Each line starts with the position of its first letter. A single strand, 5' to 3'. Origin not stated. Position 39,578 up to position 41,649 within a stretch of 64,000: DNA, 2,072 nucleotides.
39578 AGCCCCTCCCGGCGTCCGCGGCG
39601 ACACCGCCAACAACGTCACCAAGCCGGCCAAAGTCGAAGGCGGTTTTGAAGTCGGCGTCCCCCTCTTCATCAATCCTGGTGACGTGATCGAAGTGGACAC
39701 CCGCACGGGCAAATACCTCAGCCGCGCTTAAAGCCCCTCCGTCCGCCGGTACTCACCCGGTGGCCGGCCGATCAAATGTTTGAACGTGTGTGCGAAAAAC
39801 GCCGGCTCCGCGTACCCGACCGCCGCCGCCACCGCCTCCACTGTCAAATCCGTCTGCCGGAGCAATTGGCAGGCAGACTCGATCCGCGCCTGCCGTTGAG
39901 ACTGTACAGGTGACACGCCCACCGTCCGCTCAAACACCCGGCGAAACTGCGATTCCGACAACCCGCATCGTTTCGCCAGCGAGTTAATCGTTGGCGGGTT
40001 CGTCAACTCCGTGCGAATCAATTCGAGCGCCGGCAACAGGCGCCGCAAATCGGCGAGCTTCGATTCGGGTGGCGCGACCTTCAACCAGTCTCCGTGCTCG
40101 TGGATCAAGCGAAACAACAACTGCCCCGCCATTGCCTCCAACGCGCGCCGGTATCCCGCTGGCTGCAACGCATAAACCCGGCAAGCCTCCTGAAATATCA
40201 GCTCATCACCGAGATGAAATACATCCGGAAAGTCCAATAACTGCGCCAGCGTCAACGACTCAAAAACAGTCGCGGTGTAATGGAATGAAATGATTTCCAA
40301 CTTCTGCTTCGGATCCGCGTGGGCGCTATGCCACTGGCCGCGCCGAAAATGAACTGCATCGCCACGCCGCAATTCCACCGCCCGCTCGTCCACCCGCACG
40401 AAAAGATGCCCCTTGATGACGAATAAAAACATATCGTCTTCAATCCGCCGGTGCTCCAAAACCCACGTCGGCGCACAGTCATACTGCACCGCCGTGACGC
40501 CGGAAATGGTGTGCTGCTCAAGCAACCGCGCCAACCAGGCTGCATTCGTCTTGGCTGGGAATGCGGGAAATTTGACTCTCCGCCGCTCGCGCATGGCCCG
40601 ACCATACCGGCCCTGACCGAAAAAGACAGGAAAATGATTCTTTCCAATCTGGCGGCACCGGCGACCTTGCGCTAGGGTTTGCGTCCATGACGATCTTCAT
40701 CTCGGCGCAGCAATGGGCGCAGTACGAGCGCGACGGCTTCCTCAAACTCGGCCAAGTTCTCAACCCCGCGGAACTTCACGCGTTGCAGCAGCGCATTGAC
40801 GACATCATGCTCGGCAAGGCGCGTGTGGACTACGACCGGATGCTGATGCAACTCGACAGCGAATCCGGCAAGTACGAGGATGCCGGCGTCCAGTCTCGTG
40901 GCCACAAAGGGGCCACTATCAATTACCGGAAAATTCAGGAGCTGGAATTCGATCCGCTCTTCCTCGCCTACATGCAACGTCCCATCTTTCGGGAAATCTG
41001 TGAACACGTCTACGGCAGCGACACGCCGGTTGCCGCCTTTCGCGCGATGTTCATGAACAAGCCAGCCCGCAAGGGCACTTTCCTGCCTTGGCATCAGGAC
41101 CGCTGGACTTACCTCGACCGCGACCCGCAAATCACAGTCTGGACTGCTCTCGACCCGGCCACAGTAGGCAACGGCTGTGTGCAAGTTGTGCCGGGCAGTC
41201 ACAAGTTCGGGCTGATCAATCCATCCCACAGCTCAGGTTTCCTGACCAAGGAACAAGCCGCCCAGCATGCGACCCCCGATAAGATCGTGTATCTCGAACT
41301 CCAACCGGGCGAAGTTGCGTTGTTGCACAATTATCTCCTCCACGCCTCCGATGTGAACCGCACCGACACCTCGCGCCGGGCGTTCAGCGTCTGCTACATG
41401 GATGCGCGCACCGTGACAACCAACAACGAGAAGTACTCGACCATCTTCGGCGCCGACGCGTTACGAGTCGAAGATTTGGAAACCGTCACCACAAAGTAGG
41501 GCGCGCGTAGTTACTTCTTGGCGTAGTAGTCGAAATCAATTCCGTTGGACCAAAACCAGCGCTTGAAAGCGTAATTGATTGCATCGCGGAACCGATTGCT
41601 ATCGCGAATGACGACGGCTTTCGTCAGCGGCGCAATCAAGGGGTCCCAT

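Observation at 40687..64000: Putative GalNAc/galactose-containing glycan and amino-sugar utilisation island with several unclassifiable enzymes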

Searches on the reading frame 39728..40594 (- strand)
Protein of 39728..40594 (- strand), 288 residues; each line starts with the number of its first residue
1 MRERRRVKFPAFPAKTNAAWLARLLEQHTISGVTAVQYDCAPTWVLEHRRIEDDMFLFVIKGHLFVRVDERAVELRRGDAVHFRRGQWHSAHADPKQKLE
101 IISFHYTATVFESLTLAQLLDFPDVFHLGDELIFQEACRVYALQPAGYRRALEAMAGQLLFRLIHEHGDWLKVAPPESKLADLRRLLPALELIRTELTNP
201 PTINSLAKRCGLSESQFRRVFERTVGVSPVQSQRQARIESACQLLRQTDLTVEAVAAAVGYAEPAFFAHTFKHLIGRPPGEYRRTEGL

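Call 8: search_protein_families(library=pfam, proteins=[window:39728-40594:-], max_evalue=0.001)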
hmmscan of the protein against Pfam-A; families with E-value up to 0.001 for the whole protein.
window:39728-40594:- (288 aa): 5 families
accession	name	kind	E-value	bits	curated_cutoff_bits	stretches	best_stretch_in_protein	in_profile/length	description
PF12833.13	HTH_18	-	1.9e-21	76.5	33.6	1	206-284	1-79/80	Helix-turn-helix domain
PF00165.29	HTH_AraC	-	7.5e-13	48.7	26.6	1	201-231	9-39/42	Bacterial regulatory helix-turn-helix proteins, AraC family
PF07883.17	Cupin_2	-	3.9e-09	36.5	27.2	1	55-103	20-68/70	Cupin domain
PF12852.13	Cupin_6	-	2.8e-06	27.7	26.7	1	20-98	2-81/183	Cupin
PF02311.25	AraC_binding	-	2.4e-05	24.5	21.1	1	37-125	7-95/135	AraC-like ligand binding domain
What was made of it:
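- Checked: AraC lies at 39728-40594 (call 8).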

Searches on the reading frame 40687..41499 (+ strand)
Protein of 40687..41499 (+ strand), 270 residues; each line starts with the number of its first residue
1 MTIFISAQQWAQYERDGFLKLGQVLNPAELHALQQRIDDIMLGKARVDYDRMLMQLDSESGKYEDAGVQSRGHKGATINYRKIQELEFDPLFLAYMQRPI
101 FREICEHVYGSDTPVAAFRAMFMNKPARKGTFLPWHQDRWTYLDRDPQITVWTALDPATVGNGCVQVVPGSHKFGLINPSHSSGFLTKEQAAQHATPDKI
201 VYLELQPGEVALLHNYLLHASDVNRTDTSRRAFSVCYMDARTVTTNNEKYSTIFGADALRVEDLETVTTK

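Call 3: search_protein_families(library=pfam, proteins=[window:40687-41499:+], max_evalue=0.01)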
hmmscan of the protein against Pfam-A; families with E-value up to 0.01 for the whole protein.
window:40687-41499:+ (270 aa): 1 family
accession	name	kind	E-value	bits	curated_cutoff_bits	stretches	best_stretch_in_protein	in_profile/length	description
PF05721.19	PhyH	-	8.9e-32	111.5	22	1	13-232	1-213/213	Phytanoyl-CoA dioxygenase (PhyH)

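Call 42: search_protein_families(library=ncbifam, proteins=[window:40687-41499:+], max_evalue=0.0001)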
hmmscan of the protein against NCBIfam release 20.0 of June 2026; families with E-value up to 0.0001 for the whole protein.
window:40687-41499:+ (270 aa): 4 families
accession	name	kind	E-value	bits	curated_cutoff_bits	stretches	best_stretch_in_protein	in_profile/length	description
NF052437.1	MPhHdxlPhnYGIM8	equivalog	1.1e-12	48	500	1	134-239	115-215/260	methylphosphonate hydroxylase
TIGR01762.1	chlorin-enz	subfamily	2.8e-11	43.3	226.3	1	5-173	3-158/288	chlorinating enzyme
TIGR02408.1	ectoine_ThpD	equivalog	1.1e-06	28.2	336.5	0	5-58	17-70/277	ectoine hydroxylase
NF045813.1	DxPntBtaHylase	equivalog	2.9e-05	23.5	550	1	131-242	132-247/285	1-deoxypentalenic acid 11-beta-hydroxylase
